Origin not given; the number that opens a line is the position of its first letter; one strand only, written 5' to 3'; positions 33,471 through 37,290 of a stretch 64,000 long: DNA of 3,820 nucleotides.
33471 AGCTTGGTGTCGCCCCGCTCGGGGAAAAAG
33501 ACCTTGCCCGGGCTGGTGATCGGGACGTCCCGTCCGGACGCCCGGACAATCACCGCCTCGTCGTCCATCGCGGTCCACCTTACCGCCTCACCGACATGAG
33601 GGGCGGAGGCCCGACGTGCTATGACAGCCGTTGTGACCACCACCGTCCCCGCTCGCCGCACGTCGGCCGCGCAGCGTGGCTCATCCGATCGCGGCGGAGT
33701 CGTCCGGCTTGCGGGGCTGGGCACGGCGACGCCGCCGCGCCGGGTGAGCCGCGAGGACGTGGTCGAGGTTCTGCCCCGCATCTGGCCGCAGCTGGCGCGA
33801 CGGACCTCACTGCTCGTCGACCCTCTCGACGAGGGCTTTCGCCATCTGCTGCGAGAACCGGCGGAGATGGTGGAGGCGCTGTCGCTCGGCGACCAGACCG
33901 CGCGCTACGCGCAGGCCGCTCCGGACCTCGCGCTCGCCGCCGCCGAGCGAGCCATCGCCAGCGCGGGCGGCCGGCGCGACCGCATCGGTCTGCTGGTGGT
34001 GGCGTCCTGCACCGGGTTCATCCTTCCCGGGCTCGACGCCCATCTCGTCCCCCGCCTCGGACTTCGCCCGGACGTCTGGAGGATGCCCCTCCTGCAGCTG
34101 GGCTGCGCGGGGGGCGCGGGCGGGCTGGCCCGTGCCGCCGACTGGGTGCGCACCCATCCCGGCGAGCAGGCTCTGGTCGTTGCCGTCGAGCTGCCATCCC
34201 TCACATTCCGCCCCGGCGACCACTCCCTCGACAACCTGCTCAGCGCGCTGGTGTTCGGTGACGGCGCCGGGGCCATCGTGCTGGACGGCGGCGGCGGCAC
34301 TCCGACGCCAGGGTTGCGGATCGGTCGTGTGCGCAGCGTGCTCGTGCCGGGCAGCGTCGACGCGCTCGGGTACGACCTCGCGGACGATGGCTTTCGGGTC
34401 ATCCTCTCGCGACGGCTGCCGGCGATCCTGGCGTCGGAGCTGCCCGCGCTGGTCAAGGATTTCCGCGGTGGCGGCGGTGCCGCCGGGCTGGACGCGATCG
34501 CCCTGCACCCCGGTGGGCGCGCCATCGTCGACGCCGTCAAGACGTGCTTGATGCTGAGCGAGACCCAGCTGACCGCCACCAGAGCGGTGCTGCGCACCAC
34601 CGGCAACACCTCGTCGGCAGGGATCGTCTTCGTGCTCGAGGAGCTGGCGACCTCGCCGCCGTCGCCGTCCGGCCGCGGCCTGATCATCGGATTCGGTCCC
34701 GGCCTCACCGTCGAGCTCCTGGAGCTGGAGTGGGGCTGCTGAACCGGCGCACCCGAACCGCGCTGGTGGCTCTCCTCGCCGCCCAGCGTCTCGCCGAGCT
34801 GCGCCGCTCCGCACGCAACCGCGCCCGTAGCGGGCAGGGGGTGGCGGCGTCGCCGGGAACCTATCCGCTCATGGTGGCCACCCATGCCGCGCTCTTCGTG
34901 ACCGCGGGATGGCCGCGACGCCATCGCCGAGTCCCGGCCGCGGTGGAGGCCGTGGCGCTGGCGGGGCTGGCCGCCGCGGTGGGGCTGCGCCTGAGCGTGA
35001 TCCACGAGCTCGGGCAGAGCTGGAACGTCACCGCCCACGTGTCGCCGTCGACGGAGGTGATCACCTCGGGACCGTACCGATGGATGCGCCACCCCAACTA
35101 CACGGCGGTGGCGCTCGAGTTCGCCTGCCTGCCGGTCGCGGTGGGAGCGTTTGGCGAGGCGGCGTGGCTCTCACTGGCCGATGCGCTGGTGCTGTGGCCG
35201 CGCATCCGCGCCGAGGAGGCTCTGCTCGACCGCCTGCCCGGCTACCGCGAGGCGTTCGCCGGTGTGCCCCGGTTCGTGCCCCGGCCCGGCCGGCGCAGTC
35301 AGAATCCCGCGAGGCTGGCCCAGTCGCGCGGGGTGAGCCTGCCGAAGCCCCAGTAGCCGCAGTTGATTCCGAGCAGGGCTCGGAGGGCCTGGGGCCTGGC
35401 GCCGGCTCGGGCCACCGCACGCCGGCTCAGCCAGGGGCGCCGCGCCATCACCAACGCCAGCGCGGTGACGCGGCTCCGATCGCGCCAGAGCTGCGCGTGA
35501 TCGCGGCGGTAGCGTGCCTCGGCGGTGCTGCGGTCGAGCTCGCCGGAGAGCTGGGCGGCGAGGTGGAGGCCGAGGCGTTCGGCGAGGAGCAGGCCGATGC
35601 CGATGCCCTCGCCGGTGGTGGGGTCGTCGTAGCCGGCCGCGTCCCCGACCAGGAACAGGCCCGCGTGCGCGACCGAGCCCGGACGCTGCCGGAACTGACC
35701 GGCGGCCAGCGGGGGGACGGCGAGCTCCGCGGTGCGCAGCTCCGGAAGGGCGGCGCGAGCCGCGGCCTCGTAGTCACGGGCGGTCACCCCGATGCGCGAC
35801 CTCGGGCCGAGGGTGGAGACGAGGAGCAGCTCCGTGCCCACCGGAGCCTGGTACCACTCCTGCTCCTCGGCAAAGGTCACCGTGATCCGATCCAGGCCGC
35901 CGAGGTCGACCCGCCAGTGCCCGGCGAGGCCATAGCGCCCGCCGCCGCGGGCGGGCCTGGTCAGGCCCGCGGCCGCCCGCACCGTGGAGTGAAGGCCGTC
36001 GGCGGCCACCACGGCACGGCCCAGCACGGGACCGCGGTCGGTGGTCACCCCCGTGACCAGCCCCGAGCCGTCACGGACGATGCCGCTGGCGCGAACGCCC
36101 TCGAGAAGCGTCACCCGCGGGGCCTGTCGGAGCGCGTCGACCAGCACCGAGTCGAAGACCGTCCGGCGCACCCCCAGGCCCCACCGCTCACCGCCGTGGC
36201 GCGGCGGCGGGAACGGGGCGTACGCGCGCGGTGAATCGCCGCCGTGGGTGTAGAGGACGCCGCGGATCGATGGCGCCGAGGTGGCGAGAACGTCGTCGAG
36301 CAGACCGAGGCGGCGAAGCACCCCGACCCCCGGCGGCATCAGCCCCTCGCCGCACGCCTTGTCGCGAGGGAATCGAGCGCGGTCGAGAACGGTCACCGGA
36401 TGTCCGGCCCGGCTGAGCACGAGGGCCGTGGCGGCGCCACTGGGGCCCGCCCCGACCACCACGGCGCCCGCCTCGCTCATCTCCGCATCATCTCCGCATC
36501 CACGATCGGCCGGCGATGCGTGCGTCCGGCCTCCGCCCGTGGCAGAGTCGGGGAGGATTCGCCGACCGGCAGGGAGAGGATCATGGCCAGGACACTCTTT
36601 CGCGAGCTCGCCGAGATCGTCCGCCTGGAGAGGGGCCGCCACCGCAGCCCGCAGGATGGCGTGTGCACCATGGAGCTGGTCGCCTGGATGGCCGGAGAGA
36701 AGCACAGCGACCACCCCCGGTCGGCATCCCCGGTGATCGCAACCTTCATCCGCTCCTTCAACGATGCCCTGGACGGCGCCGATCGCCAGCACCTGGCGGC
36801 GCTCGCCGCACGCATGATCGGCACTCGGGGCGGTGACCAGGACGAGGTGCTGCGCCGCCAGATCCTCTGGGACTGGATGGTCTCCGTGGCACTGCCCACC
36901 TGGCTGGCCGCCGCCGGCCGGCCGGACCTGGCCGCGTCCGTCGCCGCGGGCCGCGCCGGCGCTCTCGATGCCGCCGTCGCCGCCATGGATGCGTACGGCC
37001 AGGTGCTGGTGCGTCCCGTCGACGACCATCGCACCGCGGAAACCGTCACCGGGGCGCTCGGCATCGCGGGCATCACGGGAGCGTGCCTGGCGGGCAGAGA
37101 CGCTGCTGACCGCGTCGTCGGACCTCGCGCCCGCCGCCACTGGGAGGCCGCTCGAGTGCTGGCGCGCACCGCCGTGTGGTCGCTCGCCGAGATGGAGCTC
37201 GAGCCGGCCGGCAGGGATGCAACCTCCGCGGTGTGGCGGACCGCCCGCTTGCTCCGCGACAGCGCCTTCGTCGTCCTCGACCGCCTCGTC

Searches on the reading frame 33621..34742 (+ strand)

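Call 27: search_protein_families(library=pfam, proteins=[window:33621-34742:+], max_evalue=0.001)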
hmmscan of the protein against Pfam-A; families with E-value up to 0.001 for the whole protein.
window:33621-34742:+ (373 aa): 5 families
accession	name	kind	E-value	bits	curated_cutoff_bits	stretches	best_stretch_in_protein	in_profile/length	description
PF00195.25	Chal_sti_synt_N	-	6.9e-25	88.2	27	1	89-221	88-221/225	Chalcone and stilbene synthases, N-terminal domain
PF02797.21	Chal_sti_synt_C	-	6.1e-19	69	27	1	241-367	9-145/151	Chalcone and stilbene synthases, C-terminal domain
PF08392.18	FAE1_CUT1_RppA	-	4e-08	33.4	27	1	106-221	89-203/290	FAE1/Type III polyketide synthase-like protein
PF08541.16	ACP_syn_III_C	-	2.5e-07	31.2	26.6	1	290-370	11-89/90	3-Oxoacyl-[acyl-carrier-protein (ACP)] synthase III C terminal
PF08545.16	ACP_syn_III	-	4.1e-07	30.2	24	1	159-224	4-64/80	3-Oxoacyl-[acyl-carrier-protein (ACP)] synthase III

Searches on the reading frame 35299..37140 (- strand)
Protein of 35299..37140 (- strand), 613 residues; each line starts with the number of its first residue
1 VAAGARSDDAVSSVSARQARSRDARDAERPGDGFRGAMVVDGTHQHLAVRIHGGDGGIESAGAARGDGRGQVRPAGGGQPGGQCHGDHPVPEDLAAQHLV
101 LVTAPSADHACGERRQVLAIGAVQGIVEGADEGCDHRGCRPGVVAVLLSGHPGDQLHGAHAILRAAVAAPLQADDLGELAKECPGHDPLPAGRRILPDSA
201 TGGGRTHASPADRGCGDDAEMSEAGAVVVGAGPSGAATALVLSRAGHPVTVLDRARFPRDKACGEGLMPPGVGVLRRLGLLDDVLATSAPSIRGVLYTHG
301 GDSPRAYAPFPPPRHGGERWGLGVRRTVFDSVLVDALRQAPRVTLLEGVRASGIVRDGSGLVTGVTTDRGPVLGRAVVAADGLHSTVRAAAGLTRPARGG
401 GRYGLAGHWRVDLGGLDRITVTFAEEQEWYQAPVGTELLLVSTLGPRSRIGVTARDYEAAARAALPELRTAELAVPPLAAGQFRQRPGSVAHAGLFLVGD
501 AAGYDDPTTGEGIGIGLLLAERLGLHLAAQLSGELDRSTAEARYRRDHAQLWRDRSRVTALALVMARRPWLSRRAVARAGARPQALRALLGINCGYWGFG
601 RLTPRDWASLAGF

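Call 27: search_protein_families(library=pfam, proteins=[window:35299-37140:-], max_evalue=0.001)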
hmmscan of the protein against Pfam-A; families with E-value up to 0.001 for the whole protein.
window:35299-37140:- (613 aa): 5 families
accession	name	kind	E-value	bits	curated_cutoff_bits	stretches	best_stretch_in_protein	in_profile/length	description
PF01494.25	FAD_binding_3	-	9.6e-22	78.1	22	1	226-539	4-330/349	FAD binding domain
PF01266.30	DAO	-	2.2e-09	37.8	27.9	1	227-258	3-34/353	FAD dependent oxidoreductase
PF00070.33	Pyr_redox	-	3.2e-05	24.8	22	0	226-263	2-42/82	Pyridine nucleotide-disulphide oxidoreductase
PF04820.20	Trp_halogenase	-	5.6e-05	22.6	21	1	227-308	3-90/458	Tryptophan halogenase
PF13450.12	NAD_binding_8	-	6.3e-05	23.6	21.9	1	228-256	1-29/68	NAD(P)-binding Rossmann-like domain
